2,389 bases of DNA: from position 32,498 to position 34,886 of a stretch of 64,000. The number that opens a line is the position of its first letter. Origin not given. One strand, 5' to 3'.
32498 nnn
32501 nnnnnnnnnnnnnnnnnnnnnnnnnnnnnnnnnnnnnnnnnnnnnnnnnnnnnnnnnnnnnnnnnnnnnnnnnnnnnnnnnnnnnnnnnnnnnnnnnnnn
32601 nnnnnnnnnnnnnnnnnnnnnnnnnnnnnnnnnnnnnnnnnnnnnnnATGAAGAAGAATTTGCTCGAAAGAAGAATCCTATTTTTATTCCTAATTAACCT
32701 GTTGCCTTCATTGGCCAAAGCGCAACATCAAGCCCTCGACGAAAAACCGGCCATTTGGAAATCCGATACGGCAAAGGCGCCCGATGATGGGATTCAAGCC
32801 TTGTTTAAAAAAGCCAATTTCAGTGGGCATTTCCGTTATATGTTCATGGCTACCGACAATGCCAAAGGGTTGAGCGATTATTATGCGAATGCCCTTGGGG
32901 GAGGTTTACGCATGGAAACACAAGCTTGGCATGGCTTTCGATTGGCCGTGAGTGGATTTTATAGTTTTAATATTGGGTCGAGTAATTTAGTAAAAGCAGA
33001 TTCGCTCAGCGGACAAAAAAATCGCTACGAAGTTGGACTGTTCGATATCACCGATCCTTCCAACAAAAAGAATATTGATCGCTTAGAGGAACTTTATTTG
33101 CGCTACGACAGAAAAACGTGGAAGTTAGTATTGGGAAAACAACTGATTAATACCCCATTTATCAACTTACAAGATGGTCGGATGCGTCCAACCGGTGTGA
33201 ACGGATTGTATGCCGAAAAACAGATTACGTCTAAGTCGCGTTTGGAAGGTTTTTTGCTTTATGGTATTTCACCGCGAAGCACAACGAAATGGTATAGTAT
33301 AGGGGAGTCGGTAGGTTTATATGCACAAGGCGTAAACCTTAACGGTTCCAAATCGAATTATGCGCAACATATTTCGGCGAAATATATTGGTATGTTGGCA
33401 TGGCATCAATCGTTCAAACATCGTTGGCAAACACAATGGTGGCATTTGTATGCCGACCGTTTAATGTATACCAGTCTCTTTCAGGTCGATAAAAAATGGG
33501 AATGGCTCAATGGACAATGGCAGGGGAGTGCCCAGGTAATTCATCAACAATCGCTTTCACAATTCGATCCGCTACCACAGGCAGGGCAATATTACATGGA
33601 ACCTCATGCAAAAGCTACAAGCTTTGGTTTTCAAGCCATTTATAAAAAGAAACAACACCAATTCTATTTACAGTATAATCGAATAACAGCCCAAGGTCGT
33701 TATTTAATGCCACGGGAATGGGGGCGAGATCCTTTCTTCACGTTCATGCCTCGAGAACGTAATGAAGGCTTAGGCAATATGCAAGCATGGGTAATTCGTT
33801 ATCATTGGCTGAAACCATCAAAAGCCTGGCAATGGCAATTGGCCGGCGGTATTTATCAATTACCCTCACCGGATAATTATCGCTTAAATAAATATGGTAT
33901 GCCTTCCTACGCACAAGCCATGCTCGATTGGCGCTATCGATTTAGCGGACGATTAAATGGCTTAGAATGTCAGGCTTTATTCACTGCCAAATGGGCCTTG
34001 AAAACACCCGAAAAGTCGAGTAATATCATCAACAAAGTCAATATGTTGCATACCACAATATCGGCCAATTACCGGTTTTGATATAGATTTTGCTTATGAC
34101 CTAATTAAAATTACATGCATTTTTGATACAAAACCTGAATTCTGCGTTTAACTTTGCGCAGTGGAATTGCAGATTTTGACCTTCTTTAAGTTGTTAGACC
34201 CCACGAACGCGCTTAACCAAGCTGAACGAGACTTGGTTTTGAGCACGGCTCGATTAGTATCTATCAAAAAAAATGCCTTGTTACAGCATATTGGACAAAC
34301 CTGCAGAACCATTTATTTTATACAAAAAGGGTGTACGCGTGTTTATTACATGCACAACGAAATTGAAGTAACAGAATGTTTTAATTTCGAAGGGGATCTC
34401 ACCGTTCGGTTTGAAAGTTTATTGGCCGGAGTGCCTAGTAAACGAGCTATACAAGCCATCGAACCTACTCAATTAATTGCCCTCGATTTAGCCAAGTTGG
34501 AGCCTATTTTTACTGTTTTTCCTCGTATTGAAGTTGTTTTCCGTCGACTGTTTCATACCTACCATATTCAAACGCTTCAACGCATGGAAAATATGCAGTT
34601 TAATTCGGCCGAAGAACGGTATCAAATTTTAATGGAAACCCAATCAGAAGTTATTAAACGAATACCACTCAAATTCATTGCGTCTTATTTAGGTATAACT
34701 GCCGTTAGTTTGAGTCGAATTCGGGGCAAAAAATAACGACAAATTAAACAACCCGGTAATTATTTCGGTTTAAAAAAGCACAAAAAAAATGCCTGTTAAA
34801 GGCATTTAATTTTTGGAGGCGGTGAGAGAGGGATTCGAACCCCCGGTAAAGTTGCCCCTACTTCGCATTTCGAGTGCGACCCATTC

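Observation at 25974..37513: Composite sulfur-compound oxidation and transport cluster of unusual composition for Bacteroidota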

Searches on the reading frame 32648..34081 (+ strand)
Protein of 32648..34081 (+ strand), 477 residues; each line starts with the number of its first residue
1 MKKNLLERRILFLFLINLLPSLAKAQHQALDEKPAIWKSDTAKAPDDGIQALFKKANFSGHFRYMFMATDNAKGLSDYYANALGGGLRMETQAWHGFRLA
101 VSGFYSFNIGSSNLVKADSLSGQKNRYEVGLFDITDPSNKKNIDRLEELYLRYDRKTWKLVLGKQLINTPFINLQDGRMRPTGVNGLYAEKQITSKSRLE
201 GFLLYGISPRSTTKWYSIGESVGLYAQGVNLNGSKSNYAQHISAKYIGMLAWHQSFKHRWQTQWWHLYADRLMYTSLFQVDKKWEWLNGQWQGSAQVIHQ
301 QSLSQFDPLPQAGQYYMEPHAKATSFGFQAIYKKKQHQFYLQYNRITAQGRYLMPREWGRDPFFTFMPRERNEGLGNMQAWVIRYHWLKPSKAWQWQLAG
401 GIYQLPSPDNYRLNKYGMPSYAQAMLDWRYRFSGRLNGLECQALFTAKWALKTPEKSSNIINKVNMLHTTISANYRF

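Call 5: search_protein_families(library=pfam, proteins=[window:32648-34081:+], max_evalue=0.01)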
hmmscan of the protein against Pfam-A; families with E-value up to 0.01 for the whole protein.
window:32648-34081:+ (477 aa): 1 family
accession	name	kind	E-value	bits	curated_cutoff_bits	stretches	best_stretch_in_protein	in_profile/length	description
PF03573.19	OprD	-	0.0035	16.9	25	1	159-354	105-276/394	outer membrane porin, OprD family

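Call 6: search_protein_families(library=ncbifam, proteins=[window:32648-34081:+], max_evalue=0.01)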
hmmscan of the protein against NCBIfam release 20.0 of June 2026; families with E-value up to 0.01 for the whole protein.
window:32648-34081:+ (477 aa): 1 family
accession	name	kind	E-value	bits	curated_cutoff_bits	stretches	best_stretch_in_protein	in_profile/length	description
NF033923.0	opr_proin_2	subfamily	0.00073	18.7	150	1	46-173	22-147/386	Opr family porin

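Call 86: predict_structure(alignment_id=A1)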
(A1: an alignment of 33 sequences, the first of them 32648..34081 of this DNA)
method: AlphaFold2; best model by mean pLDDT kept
length: 477 residues; sequences in the alignment: 33
mean_pLDDT: 84.1   pTM: 0.81
mean pLDDT of the five models: 84.1, 83.2, 82.1, 80.4, 79.6
residues with pLDDT >= 90: 237; 70-90: 170; 50-70: 40; < 50: 30
segments of 3 or more residues with pLDDT < 50: 17-44
pLDDT, mean of each block of 10 residues (from residue 1): 66 59 31 35 54 82 92 90 89 88 86 87 83 62 78 93 90 71 93 95 91 85 78 80 91 93 95 94 93 97 73 76 96 95 96 85 86 93 91 89 95 92 96 88 96 88 93 90
secondary structure, 60 per line:
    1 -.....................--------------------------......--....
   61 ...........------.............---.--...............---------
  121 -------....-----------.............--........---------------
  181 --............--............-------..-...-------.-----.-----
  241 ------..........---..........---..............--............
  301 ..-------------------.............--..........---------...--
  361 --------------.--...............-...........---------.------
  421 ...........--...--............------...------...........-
elements in order: H2-22 H49-54 E57-71 E78-90 E97-111 H128-131 E143-155 E158-165 E183-194 E197-208 E247-256 E260-269 E273-286 E289-302 E322-334 E337-346 E378-389 E394-404 E421-431 E439-450 E466-476

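Call 89: fold_search(model_id=the predicted structure, library=pdb)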
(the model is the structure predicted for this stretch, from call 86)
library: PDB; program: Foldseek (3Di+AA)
matches with E <= 10: 1187; with E <= 0.001: 407
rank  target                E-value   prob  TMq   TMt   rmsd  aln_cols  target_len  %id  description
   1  2y2x_B                6.5e-26  1.00  0.65  0.80   4.8       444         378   12  Crystal Structure of Pseudomonas Aeruginosa OpdK with Vanillate (released 2011-12-28)
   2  3sys_B                9.2e-26  1.00  0.64  0.81   4.8       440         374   12  Improved crystal structure of Pseudomonas aeruginosa OccK1 (OpdK) (released 2012-02-08)
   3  2y2x_A                9.8e-26  1.00  0.65  0.81   4.6       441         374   12  Crystal Structure of Pseudomonas Aeruginosa OpdK with Vanillate (released 2011-12-28)
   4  4ft6                  9.0e-25  1.00  0.68  0.83   4.0       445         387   13  Crystal Structure of Pseudomonas aeruginosa OccK9 (OpdG) (released 2013-07-24)
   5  5dl7                  9.5e-25  1.00  0.68  0.80   4.4       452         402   12  Crystal structure of Acinetobacter baumannii OccAB3 (released 2016-02-03)
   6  5dl8_A                1.4e-24  1.00  0.68  0.82   3.7       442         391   11  Crystal structure of Acinetobacter baumannii OccAB4 (released 2016-02-03)
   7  5dl5                  2.8e-24  1.00  0.66  0.75   5.3       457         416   12  Crystal structure of Acinetobacter baumannii OccAB1 (released 2016-02-03)
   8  2qtk_A                3.8e-24  1.00  0.66  0.83   4.0       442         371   12  Crystal Structure of the outer membrane protein opdK from Pseudomonas aeruginosa (released 2008-06-24)
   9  4frx_A                6.5e-24  1.00  0.64  0.75   5.5       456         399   12  Crystal Structure of Pseudomonas aeruginosa OccK8 (OprE) (released 2013-07-24)
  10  2qtk_B                1.1e-23  1.00  0.65  0.83   4.2       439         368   13  Crystal Structure of the outer membrane protein opdK from Pseudomonas aeruginosa (released 2008-06-24)
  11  5dl6                  2.1e-23  1.00  0.69  0.82   4.4       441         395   12  Crystal structure of Acinetobacter baumannii OccAB2 (released 2016-02-03)
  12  2y0l                  5.9e-23  1.00  0.64  0.83   4.1       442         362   11  Crystal Structure of Pseudomonas Aeruginosa OpdO (released 2011-12-21)
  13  4frx_B                6.3e-23  1.00  0.65  0.76   4.7       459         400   12  Crystal Structure of Pseudomonas aeruginosa OccK8 (OprE) (released 2013-07-24)
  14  3szv                  7.5e-23  1.00  0.63  0.81   4.3       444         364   12  Crystal structure of Pseudomonas aeruginosa OccK3 (OpdO) (released 2012-02-08)
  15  3syb                  8.0e-23  1.00  0.64  0.74   4.9       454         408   11  Crystal structure of Pseudomonas aeruginosa OccD3 (OpdP) (released 2012-02-08)
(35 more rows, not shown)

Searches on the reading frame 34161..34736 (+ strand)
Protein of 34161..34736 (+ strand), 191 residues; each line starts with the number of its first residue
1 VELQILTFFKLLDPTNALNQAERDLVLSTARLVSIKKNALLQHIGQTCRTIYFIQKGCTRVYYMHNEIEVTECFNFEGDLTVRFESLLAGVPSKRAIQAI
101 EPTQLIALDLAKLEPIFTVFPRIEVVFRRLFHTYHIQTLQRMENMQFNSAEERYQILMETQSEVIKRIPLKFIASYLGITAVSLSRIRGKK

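Call 5: search_protein_families(library=pfam, proteins=[window:34161-34736:+], max_evalue=0.01)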
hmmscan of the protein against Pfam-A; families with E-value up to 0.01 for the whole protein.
window:34161-34736:+ (191 aa): 1 family
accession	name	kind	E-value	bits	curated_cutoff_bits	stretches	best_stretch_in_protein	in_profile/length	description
PF00027.35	cNMP_binding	-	5.6e-06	26.7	27.5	1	33-116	2-85/89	Cyclic nucleotide-binding domain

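Call 6: search_protein_families(library=ncbifam, proteins=[window:34161-34736:+], max_evalue=0.01)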
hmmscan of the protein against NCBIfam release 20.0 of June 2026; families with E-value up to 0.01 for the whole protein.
window:34161-34736:+ (191 aa): 1 family
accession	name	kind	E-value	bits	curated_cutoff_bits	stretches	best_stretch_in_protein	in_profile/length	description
NF007707.0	PRK10402.1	subfamily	0.0011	18.7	180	1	26-116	27-117/226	transcriptional regulator YeiL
